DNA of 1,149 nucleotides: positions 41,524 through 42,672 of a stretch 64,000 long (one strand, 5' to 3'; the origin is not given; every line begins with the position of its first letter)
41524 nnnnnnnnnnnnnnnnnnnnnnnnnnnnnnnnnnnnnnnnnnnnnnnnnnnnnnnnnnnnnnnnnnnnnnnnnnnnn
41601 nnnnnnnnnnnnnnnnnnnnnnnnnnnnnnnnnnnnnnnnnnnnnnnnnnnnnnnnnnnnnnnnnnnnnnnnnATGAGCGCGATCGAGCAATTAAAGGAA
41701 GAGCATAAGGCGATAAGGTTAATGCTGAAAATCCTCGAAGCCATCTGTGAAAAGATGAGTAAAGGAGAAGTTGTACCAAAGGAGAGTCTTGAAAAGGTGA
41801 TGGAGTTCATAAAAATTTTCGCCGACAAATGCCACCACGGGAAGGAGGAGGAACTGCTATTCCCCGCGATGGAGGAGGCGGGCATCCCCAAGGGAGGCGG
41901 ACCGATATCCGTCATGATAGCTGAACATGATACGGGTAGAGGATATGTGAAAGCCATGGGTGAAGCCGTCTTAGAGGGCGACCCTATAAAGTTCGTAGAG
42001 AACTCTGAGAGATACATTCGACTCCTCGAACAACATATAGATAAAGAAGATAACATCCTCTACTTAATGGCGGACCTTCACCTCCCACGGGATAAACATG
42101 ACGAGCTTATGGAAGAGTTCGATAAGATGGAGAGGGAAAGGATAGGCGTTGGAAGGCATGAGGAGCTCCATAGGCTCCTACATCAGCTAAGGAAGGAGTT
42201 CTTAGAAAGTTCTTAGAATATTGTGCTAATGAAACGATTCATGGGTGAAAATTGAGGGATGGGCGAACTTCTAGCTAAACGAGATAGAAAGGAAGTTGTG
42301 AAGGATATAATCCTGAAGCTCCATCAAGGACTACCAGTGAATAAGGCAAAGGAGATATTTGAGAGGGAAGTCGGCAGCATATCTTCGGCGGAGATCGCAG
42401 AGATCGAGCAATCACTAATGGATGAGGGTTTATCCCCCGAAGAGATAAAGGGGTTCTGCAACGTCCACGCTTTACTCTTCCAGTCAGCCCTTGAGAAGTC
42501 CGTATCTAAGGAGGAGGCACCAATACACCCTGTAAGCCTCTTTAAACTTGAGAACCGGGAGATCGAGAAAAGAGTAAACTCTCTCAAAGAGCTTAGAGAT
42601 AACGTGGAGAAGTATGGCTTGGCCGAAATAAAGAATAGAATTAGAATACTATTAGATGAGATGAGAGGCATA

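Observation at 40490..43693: Flavodiiron protein-hemerythrin-DUF438-DUF1858 oxidative/nitrosative stress cluster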

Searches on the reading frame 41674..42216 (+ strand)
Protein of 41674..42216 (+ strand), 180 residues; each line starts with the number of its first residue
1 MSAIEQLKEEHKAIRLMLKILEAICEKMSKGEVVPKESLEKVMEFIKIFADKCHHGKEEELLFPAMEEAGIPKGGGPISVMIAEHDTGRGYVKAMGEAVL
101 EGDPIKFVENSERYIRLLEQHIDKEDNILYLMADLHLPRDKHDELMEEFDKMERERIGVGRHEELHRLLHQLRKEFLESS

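Call 3: search_protein_families(library=pfam, proteins=[window:41674-42216:+], max_evalue=0.01)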
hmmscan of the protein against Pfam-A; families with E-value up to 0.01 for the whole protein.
window:41674-42216:+ (180 aa): 2 families
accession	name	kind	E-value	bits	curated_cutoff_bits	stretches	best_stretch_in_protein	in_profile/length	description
PF01814.28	Hemerythrin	-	1.8e-24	87.1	25.3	1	3-131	2-125/127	Hemerythrin HHE cation binding domain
PF18460.6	HetR_C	-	4.4e-06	27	27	1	107-155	9-57/79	Heterocyst differentiation regulator C-terminal Hood domain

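Call 4: search_protein_families(library=ncbifam, proteins=[window:41674-42216:+], max_evalue=0.01)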
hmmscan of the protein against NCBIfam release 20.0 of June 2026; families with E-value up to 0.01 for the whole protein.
window:41674-42216:+ (180 aa): 5 families
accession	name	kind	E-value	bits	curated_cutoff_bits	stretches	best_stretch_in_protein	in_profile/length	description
TIGR03652.1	FeS_repair_RIC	equivalog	7.5e-07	29.1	204.7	1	9-92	78-167/216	iron-sulfur cluster repair di-iron protein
NF008221.0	PRK10992.1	equivalog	9.7e-06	25.2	254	1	52-88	127-163/220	iron-sulfur cluster repair protein YtfE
NF053874.1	persist_PA2171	equivalog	1.3e-05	25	190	1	1-154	1-145/157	PA2171 family ribosome-binding persister protein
NF009718.0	PRK13245.1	equivalog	0.00099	18.5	489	1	105-155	225-275/299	heterocyst differentiation master regulator HetR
NF041614.1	FeSrepair_DnrN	equivalog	0.0045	17.3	300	1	53-87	66-100/157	iron-sulfur cluster repair protein DnrN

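Call 7: search_solved_structures(query=window:41674-42216:+, max_evalue=1, show_alignments=2)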
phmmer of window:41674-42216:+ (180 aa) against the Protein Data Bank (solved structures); distinct sequences matched with E-value up to 1: 8.
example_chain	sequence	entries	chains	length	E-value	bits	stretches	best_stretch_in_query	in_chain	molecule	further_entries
4ynl_B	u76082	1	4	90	0.0017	21.8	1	107-154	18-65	Heterocyst differentiation control protein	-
7bhc_A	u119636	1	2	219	0.0039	20.6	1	34-89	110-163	Iron-sulfur cluster repair protein YtfE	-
7bha_A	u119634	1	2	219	0.0052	20.2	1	52-89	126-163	Iron-sulfur cluster repair protein YtfE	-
5fnn_A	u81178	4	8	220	0.0053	20.1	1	52-89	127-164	IRON-SULFUR CLUSTER REPAIR PROTEIN YTFE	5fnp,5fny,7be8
4hri_B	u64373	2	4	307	0.013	18.8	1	107-154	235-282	Heterocyst differentiation control protein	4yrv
7bhb_A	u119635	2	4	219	0.06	16.7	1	52-89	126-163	Iron-sulfur cluster repair protein YtfE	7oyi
2q0t_A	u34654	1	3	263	0.12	15.7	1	36-107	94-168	Putative gamma-carboxymuconolactone decarboxylase subunit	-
3cax_A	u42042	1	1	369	0.13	15.7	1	13-114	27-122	Uncharacterized protein PF0695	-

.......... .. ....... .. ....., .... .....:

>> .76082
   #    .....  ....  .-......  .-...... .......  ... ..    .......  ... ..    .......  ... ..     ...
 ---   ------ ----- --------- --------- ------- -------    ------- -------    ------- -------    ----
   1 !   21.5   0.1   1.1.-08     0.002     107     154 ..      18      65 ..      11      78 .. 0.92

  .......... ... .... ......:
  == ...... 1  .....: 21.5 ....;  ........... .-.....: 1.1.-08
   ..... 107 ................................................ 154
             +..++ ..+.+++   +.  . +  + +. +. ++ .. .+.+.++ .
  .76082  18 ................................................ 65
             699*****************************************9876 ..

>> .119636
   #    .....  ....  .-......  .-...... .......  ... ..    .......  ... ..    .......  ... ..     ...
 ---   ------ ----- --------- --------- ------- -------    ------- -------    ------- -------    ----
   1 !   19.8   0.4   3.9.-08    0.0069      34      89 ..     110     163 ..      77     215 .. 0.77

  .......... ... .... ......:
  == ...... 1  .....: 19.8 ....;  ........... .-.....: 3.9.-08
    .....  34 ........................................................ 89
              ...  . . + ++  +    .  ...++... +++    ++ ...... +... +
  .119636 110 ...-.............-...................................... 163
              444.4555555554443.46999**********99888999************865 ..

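Call 73: find_related_loci(query=A9, collection=metagenome_contigs, flank=5000)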
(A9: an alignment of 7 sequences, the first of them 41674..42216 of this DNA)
Query A9 (180 aa) in metagenome_contigs; peptide patterns used: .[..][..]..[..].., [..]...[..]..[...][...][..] (x = any residue, [..] = any of these).
600 stretches matched a pattern (row limit reached: there are more); 583 encode a relative of the query (tblastn E <= 1e-3); the best 80 are kept; 80 distinct loci.
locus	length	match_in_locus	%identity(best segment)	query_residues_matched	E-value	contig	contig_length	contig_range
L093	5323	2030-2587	60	1-180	2e-68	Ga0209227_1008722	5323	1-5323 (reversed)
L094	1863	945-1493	54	1-177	2e-65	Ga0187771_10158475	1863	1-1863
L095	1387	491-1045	54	1-179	2e-65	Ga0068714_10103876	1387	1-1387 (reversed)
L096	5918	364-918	57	1-179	2e-62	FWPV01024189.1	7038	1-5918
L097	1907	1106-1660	54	1-179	2e-62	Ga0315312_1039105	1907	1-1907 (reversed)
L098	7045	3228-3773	59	4-179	1e-59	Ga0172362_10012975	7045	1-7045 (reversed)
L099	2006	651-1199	53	1-177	6e-61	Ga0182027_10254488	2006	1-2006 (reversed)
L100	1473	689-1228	53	1-174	5e-61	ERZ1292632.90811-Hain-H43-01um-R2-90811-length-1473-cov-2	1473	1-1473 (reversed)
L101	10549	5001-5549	52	1-177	5e-58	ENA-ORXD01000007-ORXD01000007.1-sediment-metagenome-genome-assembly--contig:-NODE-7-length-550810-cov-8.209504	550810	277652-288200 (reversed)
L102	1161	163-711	58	1-177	1e-61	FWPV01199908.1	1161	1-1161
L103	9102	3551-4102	51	1-178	4e-58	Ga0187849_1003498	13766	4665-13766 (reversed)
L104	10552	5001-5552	51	1-178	7e-58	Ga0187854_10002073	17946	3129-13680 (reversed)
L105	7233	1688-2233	52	1-176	7e-57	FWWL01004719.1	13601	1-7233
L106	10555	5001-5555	51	1-179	2e-56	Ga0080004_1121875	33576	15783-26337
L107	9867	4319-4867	53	1-177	9e-56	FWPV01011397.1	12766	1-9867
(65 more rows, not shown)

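Call 77: search_protein_families(library=pfam, alignment_id=A10, max_evalue=0.00001)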
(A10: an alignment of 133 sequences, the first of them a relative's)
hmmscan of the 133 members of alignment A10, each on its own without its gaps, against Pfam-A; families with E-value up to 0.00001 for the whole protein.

A. member 1, L093:1633-2010:+ (125 aa): 8 families
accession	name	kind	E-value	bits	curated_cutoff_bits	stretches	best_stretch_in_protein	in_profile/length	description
PF12838.12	Fer4_7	-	1.1e-12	48.6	27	1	14-58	2-52/52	4Fe-4S dicluster domain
PF12837.12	Fer4_6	-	2e-10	40.5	25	1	6-29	1-24/24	4Fe-4S binding domain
PF13237.11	Fer4_10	-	2.1e-10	40.8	25.5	1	7-55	2-53/53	4Fe-4S dicluster domain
PF14697.11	Fer4_21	-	1.7e-08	34.9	35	1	8-59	2-57/59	4Fe-4S dicluster domain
PF00037.32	Fer4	-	3.5e-08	33.4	21.1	0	7-30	1-24/24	4Fe-4S binding domain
PF25160.1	LdpA_Fe-S-bd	-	3e-07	30.6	27.6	0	25-60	14-44/49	LdpA Fe-S cluster-binding domain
PF12797.12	Fer4_2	-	1.1e-06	28.6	24.5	0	6-25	2-21/22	4Fe-4S binding domain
PF13187.11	Fer4_9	-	2.8e-06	27.7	27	1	14-58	2-51/52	4Fe-4S dicluster domain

B. families by the number of members that match (of 133 scanned): 125 families (the first 25 are shown)
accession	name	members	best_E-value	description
PF07883.17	Cupin_2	7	8.6e-16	Cupin domain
PF20046.4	DUF6448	6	4.7e-61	Family of unknown function (DUF6448)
PF00753.33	Lactamase_B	5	5.9e-27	Metallo-beta-lactamase superfamily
PF12838.12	Fer4_7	5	1.1e-12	4Fe-4S dicluster domain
PF00037.32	Fer4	5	1.8e-12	4Fe-4S binding domain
PF13237.11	Fer4_10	5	2.1e-10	4Fe-4S dicluster domain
PF13187.11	Fer4_9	5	3.7e-10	4Fe-4S dicluster domain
PF00115.25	COX1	4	7.4e-58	Cytochrome C and Quinol oxidase polypeptide I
PF19583.5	ODP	4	1.3e-20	ODP family beta lactamase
PF12837.12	Fer4_6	4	2.1e-11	4Fe-4S binding domain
PF14697.11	Fer4_21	4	1.7e-08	4Fe-4S dicluster domain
PF12797.12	Fer4_2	4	2.4e-07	4Fe-4S binding domain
PF22085.1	NorB_cytochrome_c-like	3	1.1e-55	Nitric oxide reductase subunit B, cytochrome c-like domain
PF12706.13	Lactamase_B_2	3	9.8e-09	Beta-lactamase superfamily domain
PF02311.25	AraC_binding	3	1.2e-06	AraC-like ligand binding domain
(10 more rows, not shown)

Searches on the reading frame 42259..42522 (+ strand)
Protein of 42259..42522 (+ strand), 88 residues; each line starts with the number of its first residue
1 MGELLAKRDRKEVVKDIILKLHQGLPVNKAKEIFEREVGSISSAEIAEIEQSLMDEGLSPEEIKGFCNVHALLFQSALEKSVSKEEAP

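Call 35: search_protein_families(library=pfam, proteins=[window:42259-42522:+], max_evalue=10)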
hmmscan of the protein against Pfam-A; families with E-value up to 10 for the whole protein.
window:42259-42522:+ (88 aa): 4 families
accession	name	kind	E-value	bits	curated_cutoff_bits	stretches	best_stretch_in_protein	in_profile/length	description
PF04282.18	DUF438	-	2.6e-21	75.7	25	1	15-79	2-66/67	Family of unknown function (DUF438)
PF18549.6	NitrOD1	-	0.003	18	25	1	23-55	31-62/70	Nitrosopumilus output domain 1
PF21100.3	MCM_C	-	0.093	13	27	1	21-62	14-56/64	MCM protein C-terminal winged helix-turn-helix domain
PF22194.2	F-93_WHD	-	0.16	12.5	28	1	22-58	9-44/62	F-93, winged-helix domain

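Call 70: search_solved_structures(query=A4, max_evalue=10, show_alignments=2)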
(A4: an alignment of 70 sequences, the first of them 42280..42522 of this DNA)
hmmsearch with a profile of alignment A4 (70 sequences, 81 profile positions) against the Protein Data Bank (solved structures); distinct sequences matched with E-value up to 10: 3.
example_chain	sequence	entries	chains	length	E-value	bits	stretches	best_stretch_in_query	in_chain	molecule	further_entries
2hyd_A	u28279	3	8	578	0.29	14.5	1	4-45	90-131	ABC transporter homolog | Multidrug export ATP-binding/permease protein SAV1866 | CYSTIC FIBROSIS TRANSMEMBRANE CONDUCTANCE REGULATOR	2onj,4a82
3qoq_A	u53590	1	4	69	0.43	13.9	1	13-54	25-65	Alginate and motility regulator Z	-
4uvk_A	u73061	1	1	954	0.83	13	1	8-63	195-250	ZYRO0D15994P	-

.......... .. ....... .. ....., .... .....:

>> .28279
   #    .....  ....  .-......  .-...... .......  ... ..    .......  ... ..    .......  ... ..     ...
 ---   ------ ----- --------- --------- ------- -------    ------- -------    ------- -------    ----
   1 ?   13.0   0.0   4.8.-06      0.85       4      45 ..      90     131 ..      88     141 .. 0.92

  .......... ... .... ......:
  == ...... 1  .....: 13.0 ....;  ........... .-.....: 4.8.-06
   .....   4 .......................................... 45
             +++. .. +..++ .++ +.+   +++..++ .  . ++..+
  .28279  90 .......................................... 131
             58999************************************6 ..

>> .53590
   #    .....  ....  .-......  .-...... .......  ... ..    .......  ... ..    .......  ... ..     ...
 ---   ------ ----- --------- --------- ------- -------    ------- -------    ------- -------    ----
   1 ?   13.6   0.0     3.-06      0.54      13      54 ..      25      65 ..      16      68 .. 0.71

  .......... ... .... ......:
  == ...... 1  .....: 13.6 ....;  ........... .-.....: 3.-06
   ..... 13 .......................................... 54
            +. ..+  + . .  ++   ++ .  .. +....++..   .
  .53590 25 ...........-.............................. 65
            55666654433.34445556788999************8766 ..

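Call 93: predict_structure(alignment_id=A11)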
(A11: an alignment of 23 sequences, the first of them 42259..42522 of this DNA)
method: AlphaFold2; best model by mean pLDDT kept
length: 88 residues; sequences in the alignment: 23
mean_pLDDT: 73.2   pTM: 0.59
mean pLDDT of the five models: 73.2, 69.1, 68.9, 64.0, 63.9
residues with pLDDT >= 90: 0; 70-90: 63; 50-70: 14; < 50: 11
segments of 3 or more residues with pLDDT < 50: 1-4, 82-88
pLDDT, mean of each block of 10 residues (from residue 1): 57 85 83 80 80 84 75 64 44
secondary structure, 60 per line:
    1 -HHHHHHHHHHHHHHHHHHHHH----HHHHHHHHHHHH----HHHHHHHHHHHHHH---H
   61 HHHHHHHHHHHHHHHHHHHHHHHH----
elements in order: H2-22 H27-38 H43-56 H60-84
